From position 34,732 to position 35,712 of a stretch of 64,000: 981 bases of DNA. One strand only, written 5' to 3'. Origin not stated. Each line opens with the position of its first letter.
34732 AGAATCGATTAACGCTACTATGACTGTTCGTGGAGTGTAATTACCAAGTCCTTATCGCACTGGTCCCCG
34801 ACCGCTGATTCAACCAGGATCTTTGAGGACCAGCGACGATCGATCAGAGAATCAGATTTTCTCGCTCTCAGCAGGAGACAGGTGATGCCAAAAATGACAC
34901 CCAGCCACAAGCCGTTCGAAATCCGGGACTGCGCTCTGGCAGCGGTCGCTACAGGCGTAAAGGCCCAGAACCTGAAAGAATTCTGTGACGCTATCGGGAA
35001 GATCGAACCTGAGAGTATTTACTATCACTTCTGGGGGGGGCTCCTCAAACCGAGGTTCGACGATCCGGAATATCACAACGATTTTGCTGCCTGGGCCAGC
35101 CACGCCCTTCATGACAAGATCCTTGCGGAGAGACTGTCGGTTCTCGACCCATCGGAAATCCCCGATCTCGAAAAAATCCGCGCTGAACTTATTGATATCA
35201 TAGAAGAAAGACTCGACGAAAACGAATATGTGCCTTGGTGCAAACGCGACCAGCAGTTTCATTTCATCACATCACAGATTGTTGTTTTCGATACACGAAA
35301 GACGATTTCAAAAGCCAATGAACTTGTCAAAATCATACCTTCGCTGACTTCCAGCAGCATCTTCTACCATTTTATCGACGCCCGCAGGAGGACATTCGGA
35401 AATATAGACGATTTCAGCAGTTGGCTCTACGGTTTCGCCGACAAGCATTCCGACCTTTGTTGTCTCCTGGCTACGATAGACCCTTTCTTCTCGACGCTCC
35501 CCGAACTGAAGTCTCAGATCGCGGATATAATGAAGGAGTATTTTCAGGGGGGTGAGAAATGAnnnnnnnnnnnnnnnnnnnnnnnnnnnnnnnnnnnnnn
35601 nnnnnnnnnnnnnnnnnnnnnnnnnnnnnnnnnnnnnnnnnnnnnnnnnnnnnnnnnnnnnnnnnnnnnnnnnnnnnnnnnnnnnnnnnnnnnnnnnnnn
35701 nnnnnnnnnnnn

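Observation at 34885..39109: Complete dual-route trehalose module (unknown protein, TreT, OtsB, OtsA) embedded inside the EPS locus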

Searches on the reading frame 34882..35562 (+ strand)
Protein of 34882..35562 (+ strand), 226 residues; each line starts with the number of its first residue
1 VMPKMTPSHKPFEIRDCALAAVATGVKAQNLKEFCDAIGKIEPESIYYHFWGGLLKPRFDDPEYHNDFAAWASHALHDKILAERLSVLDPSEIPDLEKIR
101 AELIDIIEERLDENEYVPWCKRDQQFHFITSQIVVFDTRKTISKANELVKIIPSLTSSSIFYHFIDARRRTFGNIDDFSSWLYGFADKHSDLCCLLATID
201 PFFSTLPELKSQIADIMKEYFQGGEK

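Call 3: search_protein_families(library=pfam, proteins=[window:34882-35562:+], max_evalue=0.01)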
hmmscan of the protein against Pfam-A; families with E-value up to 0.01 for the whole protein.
window:34882-35562:+ (226 aa): 1 family
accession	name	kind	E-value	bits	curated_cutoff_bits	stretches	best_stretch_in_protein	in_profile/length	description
PF19027.5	DUF5752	-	7.6e-82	274.1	23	1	10-217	2-207/208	Family of unknown function (DUF5752)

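Call 4: search_protein_families(library=ncbifam, proteins=[window:34882-35562:+], max_evalue=0.01)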
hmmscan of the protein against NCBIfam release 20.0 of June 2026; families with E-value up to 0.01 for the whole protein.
window:34882-35562:+ (226 aa): 0 families

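Call 6: search_solved_structures(query=window:34882-35562:+, max_evalue=10)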
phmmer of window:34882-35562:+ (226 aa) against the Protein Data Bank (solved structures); distinct sequences matched with E-value up to 10: 3.
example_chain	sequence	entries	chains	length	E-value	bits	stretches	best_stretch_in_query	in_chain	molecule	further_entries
4cso_A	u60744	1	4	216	2.1e-20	76.6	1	9-212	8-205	ORFY PROTEIN, TRANSCRIPTION FACTOR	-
8b3s_A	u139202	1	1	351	0.051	16.5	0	167-212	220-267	UPF0736 protein B4122_0676,UPF0736 protein YjbA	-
9m86_A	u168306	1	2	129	0.76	12.6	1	99-150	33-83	U6 small nuclear RNA (adenine-(43)-N(6))-methyltransferase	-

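Call 9: search_solved_structures(query=window:34882-35562:+, max_evalue=0.001, show_alignments=1)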
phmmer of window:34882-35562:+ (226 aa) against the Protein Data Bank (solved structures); distinct sequences matched with E-value up to 0.001: 1.
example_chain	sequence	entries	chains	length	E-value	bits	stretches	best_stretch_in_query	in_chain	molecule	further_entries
4cso_A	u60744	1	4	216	2.1e-20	76.6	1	9-212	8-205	ORFY PROTEIN, TRANSCRIPTION FACTOR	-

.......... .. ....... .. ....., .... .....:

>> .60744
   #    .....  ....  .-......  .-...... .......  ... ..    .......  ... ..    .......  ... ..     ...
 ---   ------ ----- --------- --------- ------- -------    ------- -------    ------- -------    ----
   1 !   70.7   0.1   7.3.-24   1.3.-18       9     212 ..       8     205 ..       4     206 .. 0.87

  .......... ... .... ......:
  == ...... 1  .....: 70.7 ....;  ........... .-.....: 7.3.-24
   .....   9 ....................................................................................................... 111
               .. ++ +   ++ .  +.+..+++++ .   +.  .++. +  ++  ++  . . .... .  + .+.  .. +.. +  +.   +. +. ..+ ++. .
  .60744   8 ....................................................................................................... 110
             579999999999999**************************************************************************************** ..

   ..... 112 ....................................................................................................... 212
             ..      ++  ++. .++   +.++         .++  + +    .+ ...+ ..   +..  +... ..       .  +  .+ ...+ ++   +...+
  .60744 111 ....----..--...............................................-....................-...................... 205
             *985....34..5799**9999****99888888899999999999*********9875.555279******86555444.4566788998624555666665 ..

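Call 16: find_related_loci(query=window:34882-35562:+, collection=genome_contigs, flank=6000)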
Query window:34882-35562:+ (226 aa) in genome_contigs; peptide patterns used: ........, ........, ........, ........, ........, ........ (x = any residue, [..] = any of these).
599 stretches matched a pattern (row limit reached: there are more); 451 encode a relative of the query (tblastn E <= 1e-3); the best 80 are kept; 80 distinct loci.
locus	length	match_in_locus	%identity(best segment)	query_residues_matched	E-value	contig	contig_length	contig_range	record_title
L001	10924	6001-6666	77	1-222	1e-117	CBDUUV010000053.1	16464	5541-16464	MAG TPA_asm: uncultured bacterium isolate SRR22302361_binner13_Refined_86 genome assembly, contig: ERZ25748748.1615, who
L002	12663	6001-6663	73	2-222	2e-112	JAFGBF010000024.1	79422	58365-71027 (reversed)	MAG: Candidatus Krumholzibacteriota bacterium isolate Zod_Metabat.1015 k87_10393031, whole genome shotgun sequence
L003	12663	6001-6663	65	2-222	5e-101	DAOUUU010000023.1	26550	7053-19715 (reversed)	MAG TPA_asm: Candidatus Krumholzibacteriota bacterium isolate CSMAG_831 CSMAG_831_k141_2106304_length_26550_cov_8.0000,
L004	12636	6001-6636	66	12-223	5e-101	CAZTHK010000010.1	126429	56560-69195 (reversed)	MAG TPA_asm: uncultured bacterium isolate SRP141376_co1_20 genome assembly, contig: NODE_315_length_126429_cov_85.270602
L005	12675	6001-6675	65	1-226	2e-100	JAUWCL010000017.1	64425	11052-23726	MAG: Candidatus Krumholzibacteriota bacterium isolate CSMAG_2137 CSMAG_2137_k141_969194_length_64425_cov_31.9894, whole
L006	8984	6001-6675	65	1-226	9e-101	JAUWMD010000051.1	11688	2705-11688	MAG: Candidatus Krumholzibacteriota bacterium isolate CSMAG_2389 CSMAG_2389_k141_234991_length_11688_cov_6.9982, whole g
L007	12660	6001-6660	66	2-221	2e-100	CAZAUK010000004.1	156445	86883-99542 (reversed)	MAG TPA_asm: uncultured bacterium isolate binchicken_co17_184 genome assembly, contig: NODE_245_length_156445_cov_10.580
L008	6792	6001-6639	67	10-222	5e-100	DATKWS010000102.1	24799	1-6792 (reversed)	MAG TPA_asm: Patescibacteria group bacterium isolate SMAG_U14169 k141_823605, whole genome shotgun sequence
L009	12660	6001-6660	65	2-221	5e-100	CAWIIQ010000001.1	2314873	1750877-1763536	MAG: Candidatus Krumholzibacteria bacterium isolate MFD03804.bin.1.34 genome assembly, contig: contig_15583, whole genom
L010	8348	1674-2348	63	1-226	2e-99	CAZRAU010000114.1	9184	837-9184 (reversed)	MAG TPA_asm: uncultured bacterium isolate SRP185410_co2_431 genome assembly, contig: NODE_9956_length_9184_cov_7.057071,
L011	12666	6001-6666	63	2-223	5e-98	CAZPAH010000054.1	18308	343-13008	MAG TPA_asm: uncultured bacterium isolate binchicken_co129_916 genome assembly, contig: NODE_8903_length_18308_cov_4.864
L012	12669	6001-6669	63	2-224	2e-97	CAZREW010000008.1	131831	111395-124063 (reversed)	MAG TPA_asm: uncultured bacterium isolate binchicken_co150_728 genome assembly, contig: NODE_144_length_131831_cov_12.83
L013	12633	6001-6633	65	11-222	2e-97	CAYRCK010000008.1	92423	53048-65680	MAG TPA_asm: uncultured bacterium isolate binchicken_co334_246 genome assembly, contig: NODE_303_length_92423_cov_6.6405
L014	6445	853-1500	64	8-223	3e-96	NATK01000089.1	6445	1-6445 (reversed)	MAG: Candidatus Latescibacteria bacterium 4484_7 ex4484_7_scaffold_12817, whole genome shotgun sequence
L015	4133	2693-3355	66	2-222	7e-96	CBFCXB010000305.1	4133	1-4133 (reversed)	MAG TPA_asm: uncultured bacterium isolate ERR13917544_metabat2_3 genome assembly, contig: ERZ26802894.4611, whole genome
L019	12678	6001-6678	56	1-226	1e-87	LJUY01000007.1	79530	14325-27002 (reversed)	MAG: candidate division Zixibacteria bacterium SM23_81 WORSMTZ_191, whole genome shotgun sequence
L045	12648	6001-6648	56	11-226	3e-83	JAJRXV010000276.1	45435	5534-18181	MAG: Deltaproteobacteria bacterium isolate Dive96_bin3.187 k141_4956911, whole genome shotgun sequence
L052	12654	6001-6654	54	7-224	6e-83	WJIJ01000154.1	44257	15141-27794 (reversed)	MAG: Candidatus Zixiibacteriota bacterium isolate Bin_366 k141_2404158, whole genome shotgun sequence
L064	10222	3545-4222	53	1-226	3e-81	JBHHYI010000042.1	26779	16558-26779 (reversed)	MAG: bacterium isolate Maj_2_bin.63 NODE_769_length_26779_cov_26.656451, whole genome shotgun sequence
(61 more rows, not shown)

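Call 31: search_protein_families(library=pfam, proteins=[L045:8637-9767:+, L052:8700-9776:+, L064:6271-7353:+, L019:8891-10051:+], max_evalue=0.00001)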
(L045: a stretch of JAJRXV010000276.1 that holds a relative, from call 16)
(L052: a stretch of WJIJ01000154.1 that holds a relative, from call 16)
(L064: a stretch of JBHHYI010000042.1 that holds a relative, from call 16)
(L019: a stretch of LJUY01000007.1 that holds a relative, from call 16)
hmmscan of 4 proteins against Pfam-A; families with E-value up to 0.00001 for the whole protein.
L045:8637-9767:+ (376 aa): 3 families
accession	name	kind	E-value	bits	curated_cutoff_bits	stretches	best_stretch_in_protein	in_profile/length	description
PF00924.24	MS_channel_2nd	-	1.2e-17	64.2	20.2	1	196-263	1-68/68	Mechanosensitive ion channel, beta-domain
PF21082.3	MS_channel_3rd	-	6.2e-13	49.4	21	1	269-354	1-88/88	Mechanosensitive ion channel MscS, C-terminal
PF21088.3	MS_channel_1st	-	4.5e-09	36.6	23.1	1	155-195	2-42/42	Mechanosensitive ion channel, transmembrane helices 2/3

L052:8700-9776:+ (358 aa): 3 families
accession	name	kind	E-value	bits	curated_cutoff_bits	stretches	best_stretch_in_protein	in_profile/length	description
PF00924.24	MS_channel_2nd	-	1.1e-17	64.3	20.2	1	180-247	1-68/68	Mechanosensitive ion channel, beta-domain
PF21082.3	MS_channel_3rd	-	2.1e-13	50.9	21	1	253-338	1-88/88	Mechanosensitive ion channel MscS, C-terminal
PF21088.3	MS_channel_1st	-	2.1e-07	31.3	23.1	1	140-179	3-42/42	Mechanosensitive ion channel, transmembrane helices 2/3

L064:6271-7353:+ (360 aa): 3 families
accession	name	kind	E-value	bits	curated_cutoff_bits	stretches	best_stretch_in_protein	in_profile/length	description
PF00924.24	MS_channel_2nd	-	2.2e-17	63.3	20.2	1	179-246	1-68/68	Mechanosensitive ion channel, beta-domain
PF21082.3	MS_channel_3rd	-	8.3e-14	52.2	21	1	252-337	1-88/88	Mechanosensitive ion channel MscS, C-terminal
PF21088.3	MS_channel_1st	-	2e-09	37.7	23.1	1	139-178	3-42/42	Mechanosensitive ion channel, transmembrane helices 2/3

L019:8891-10051:+ (386 aa): 3 families
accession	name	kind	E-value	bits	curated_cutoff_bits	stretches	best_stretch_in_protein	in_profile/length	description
PF00924.24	MS_channel_2nd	-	4.9e-17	62.2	20.2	1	202-269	1-68/68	Mechanosensitive ion channel, beta-domain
PF21082.3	MS_channel_3rd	-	5.6e-13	49.6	21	1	275-360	1-88/88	Mechanosensitive ion channel MscS, C-terminal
PF21088.3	MS_channel_1st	-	7.7e-08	32.6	23.1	1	161-201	2-42/42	Mechanosensitive ion channel, transmembrane helices 2/3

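Call 32: predict_structure(protein=window:34885-35562:+)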
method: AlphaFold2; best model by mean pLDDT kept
length: 225 residues; sequences in the alignment: 1
mean_pLDDT: 41.2   pTM: 0.25
mean pLDDT of the five models: 41.2, 37.0, 36.7, 36.1, 35.9
residues with pLDDT >= 90: 0; 70-90: 0; 50-70: 31; < 50: 194
segments of 3 or more residues with pLDDT < 50: 1-12, 14-28, 36-87, 104-162, 169-172, 184-225
pLDDT, mean of each block of 10 residues (from residue 1): 34 47 44 48 33 32 34 38 47 53 46 32 32 34 42 41 50 50 47 39 44 43 35
secondary structure, 60 per line:
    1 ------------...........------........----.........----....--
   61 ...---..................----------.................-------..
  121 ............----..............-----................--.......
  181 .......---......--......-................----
elements in order: H13-23 H30-37 H42-50 H55-58 H67-84 H95-111 H119-132 H137-150 H156-171 H174-187 H191-196 H199-204 H206-221

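Call 33: find_homologous_proteins(query=window:34885-35562:+, max_evalue=0.00001)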
Query window:34885-35562:+ (225 aa): 3189 proteins with E <= 0.00001 among 3389 candidates; the best 120 are listed.
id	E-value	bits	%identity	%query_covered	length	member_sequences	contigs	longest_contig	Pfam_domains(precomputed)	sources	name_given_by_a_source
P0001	2.0e-144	497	95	100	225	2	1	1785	PF19027.6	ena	-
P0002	1.8e-114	399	77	98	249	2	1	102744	PF19027.6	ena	-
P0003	1.5e-111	390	75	98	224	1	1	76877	PF19027.6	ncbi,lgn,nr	ncbi:MAG: hypothetical protein JW814_09370 [Candidatus Krumholzibacteriota bacterium]|nr:hypothetica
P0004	5.4e-111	388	76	100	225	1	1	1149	PF19027.6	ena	-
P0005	1.3e-110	386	73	100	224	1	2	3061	PF19027.6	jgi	jgi:hypothetical protein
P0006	3.6e-109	382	72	100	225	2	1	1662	PF19027.6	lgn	-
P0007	1.1e-107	377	72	98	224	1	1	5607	PF19027.6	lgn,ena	-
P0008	5.8e-107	375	72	98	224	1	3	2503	PF19027.6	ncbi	-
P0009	7.0e-107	374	73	97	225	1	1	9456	PF19027.6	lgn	-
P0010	6.3e-102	358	68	98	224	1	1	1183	PF19027.6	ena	-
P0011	9.5e-101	354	66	98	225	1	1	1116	PF19027.6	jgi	jgi:hypothetical protein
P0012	6.5e-100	352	68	95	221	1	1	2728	PF19027.6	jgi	jgi:hypothetical protein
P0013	6.7e-100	351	67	98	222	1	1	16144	PF19027.6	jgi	jgi:hypothetical protein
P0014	1.0e-99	351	67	98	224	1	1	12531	PF19027.6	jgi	jgi:hypothetical protein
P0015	1.1e-98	348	66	98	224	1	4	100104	PF19027.6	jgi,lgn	jgi:hypothetical protein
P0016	1.2e-98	347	67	98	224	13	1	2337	PF19027.6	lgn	-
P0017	1.6e-98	347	65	100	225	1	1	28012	PF19027.6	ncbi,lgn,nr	ncbi:MAG: hypothetical protein JXB45_09335 [Candidatus Krumholzibacteriota bacterium]|nr:hypothetica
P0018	1.8e-98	347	67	100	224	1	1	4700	PF19027.6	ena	-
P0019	3.3e-98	346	65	98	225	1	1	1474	PF19027.6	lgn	-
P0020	4.2e-98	346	67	96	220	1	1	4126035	PF19027.6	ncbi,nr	ncbi:MAG: hypothetical protein JSV33_02570 [bacterium]|nr:MAG: hypothetical protein JSV33_02570 [bac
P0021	6.2e-98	345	66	100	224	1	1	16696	PF19027.6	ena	-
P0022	1.9e-97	343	65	100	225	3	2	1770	PF19027.6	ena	-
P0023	1.9e-97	343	66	94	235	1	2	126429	PF19027.6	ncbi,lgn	-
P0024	2.0e-97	343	64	97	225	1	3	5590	PF19027.6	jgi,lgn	jgi:hypothetical protein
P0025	4.2e-97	342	66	98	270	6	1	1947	PF19027.6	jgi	-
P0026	5.6e-97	342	64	100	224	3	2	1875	PF19027.6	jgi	jgi:hypothetical protein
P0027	6.5e-97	342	67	96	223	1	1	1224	PF19027.6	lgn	-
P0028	7.9e-97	341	65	98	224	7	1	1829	PF19027.6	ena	-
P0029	8.1e-97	341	65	100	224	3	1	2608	PF19027.6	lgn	-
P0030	1.3e-96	341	66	98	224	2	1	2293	PF19027.6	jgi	-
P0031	1.5e-96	340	65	98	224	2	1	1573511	PF19027.6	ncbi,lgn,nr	ncbi:MAG: DUF5752 family protein [Candidatus Krumholzibacteriota bacterium]|nr:DUF5752 family protei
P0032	2.3e-96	340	65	98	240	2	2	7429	PF19027.6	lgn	-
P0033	2.7e-96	340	63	98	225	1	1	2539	PF19027.6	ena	-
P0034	3.7e-96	339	65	100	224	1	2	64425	PF19027.6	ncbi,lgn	-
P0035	3.9e-96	339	65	98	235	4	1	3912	PF19027.6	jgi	-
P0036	4.5e-96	339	65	98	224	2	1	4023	PF19027.6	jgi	-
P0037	4.6e-96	339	65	98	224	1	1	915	PF19027.6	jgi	jgi:hypothetical protein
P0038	6.8e-96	338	64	98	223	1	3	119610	PF19027.6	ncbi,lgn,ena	-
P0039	9.9e-96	338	65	98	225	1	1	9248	PF19027.6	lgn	-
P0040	1.2e-95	338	64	100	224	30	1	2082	PF19027.6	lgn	-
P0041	1.3e-95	337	63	96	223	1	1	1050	PF19027.6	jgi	jgi:hypothetical protein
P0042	2.6e-95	336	65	98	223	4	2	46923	PF19027.6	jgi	-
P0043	2.7e-95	336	64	97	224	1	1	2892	PF19027.6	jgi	jgi:hypothetical protein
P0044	4.2e-95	336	67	96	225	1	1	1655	PF19027.6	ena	-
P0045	5.2e-95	335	65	98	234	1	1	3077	PF19027.6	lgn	-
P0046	5.7e-95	335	64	99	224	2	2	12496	PF19027.6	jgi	jgi:hypothetical protein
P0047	6.1e-95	335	63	100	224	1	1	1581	PF19027.6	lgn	-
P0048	6.9e-95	335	66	94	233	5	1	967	PF19027.6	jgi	jgi:hypothetical protein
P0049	7.8e-95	335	64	98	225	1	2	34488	PF19027.6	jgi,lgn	jgi:hypothetical protein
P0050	8.3e-95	335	63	98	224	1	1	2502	PF19027.6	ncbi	-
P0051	9.0e-95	335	65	98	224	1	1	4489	PF19027.6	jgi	jgi:hypothetical protein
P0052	1.0e-94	335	64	98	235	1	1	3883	PF19027.6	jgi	jgi:hypothetical protein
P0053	1.0e-94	335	65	98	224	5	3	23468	PF19027.6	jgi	jgi:hypothetical protein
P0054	1.2e-94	334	64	98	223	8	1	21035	PF19027.6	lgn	-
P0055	1.5e-94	334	64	98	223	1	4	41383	PF19027.6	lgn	-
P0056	1.5e-94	334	66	95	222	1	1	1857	PF19027.6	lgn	-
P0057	1.7e-94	334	66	97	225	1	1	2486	PF19027.6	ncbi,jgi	-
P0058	2.0e-94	334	63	100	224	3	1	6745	PF19027.6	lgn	-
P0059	2.8e-94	333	65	100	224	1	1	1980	PF19027.6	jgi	jgi:hypothetical protein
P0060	3.0e-94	333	64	98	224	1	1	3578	PF19027.6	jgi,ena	-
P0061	3.3e-94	333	63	99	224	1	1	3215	PF19027.6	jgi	jgi:hypothetical protein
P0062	3.4e-94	333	66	96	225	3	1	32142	PF19027.6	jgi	-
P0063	3.4e-94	333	64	99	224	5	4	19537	PF19027.6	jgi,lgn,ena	jgi:hypothetical protein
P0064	3.7e-94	333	63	98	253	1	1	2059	PF19027.6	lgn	-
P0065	5.7e-94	332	63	100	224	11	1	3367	PF19027.6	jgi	-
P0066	5.8e-94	332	66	95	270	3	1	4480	PF19027.6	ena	-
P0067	6.3e-94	332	63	98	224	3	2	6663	PF19027.6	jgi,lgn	-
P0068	6.4e-94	332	63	99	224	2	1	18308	PF19027.6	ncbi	-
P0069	7.1e-94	332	65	94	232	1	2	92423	PF19027.6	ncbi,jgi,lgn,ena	-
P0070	7.7e-94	332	63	100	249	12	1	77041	PF19027.6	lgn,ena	-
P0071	1.0e-93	331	64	98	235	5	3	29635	PF19027.6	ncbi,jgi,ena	-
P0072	1.2e-93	331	64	100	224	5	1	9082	PF19027.6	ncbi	-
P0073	2.3e-93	330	63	98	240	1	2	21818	PF19027.6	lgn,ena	-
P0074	3.3e-93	330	64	95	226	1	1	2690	PF19027.6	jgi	jgi:hypothetical protein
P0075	3.7e-93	329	62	98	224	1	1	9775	PF19027.6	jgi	jgi:hypothetical protein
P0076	3.9e-93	329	65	96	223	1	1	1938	PF19027.6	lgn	-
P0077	4.7e-93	329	63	98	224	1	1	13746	PF19027.6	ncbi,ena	-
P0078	7.2e-93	328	63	100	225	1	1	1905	PF19027.6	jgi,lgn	jgi:hypothetical protein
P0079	1.0e-92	328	63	100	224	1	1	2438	PF19027.6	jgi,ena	-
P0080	1.0e-92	328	62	98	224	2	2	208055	PF19027.6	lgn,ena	-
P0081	1.1e-92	328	64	96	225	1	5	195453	PF19027.6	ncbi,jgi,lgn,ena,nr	ncbi:MAG: hypothetical protein B6D63_04970 [Candidatus Latescibacteria bacterium 4484_7]|nr:MAG: hyp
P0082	1.2e-92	328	63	97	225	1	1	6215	PF19027.6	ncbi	-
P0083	1.3e-92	328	63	98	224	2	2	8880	PF19027.6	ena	-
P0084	3.2e-92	326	62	98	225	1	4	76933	PF19027.6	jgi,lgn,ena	-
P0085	3.9e-92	326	62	98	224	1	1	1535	PF19027.6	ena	-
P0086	4.0e-92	326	61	100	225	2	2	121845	PF19027.6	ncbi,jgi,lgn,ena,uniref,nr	ncbi:MAG: hypothetical protein JW876_03760 [Candidatus Krumholzibacteriota bacterium]|uniref:Unchara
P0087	4.9e-92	326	62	98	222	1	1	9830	PF19027.6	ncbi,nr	ncbi:MAG: hypothetical protein GF417_09725 [Candidatus Latescibacteria bacterium]|nr:hypothetical pr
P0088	6.1e-92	325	62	97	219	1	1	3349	PF19027.6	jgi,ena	-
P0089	8.9e-92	325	64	95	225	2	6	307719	PF19027.6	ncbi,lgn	-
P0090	9.2e-92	325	62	98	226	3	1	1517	PF19027.6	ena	-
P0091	1.4e-91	324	62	98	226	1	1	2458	PF19027.6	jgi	-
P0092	1.6e-91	324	77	80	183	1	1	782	PF19027.6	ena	-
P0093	3.0e-91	323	63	96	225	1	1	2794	PF19027.6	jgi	jgi:hypothetical protein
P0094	1.1e-90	321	63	95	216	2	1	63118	PF19027.6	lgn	-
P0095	3.7e-89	316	64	92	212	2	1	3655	PF19027.6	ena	-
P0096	4.1e-89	316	63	96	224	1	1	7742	PF19027.6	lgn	-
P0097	1.1e-88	315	59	100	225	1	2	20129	PF19027.6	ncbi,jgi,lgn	-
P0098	3.0e-88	313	63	95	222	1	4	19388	PF19027.6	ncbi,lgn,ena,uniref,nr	ncbi:MAG TPA: hypothetical protein ENG63_10460 [Candidatus Desulfofervidus auxilii]|uniref:Uncharact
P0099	3.0e-88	313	63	95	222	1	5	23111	PF19027.6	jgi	-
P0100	4.9e-88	313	60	97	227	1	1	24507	PF19027.6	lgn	-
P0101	1.4e-87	311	62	95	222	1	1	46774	PF19027.6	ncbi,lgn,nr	ncbi:MAG: DUF5752 family protein [Candidatus Desulfofervidus auxilii]|nr:DUF5752 family protein [Can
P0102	1.8e-87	311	61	96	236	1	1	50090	PF19027.6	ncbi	-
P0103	3.7e-87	310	58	99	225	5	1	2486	PF19027.6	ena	-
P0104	4.9e-87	309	60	96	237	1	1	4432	PF19027.6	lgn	-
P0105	7.6e-87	309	60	100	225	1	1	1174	PF19027.6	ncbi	-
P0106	2.4e-86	307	61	95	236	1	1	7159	PF19027.6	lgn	-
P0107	3.7e-86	307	60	100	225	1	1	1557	PF19027.6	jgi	jgi:hypothetical protein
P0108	1.4e-85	305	56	100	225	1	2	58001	PF19027.6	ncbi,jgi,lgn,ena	-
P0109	2.2e-85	304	57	98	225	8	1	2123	PF19027.6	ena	-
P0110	1.5e-84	301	56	97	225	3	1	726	PF19027.6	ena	-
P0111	1.5e-84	301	61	94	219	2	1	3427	PF19027.6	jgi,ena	-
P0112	1.5e-84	301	58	94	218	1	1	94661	PF19027.6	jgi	jgi:hypothetical protein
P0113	1.6e-84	301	58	94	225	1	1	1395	PF19027.6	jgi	jgi:hypothetical protein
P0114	1.7e-84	301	58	97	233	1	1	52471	PF19027.6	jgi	jgi:hypothetical protein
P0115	2.8e-84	300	59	97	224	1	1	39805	PF19027.6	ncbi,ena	-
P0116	3.0e-84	300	59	95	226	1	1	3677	PF19027.6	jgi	-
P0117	3.4e-84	300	57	99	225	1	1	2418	PF19027.6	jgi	jgi:hypothetical protein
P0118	5.9e-84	299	61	95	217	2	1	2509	PF19027.6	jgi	-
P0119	7.6e-84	299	58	95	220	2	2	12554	PF19027.6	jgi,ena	-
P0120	1.2e-83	298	61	93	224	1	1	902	PF19027.6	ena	-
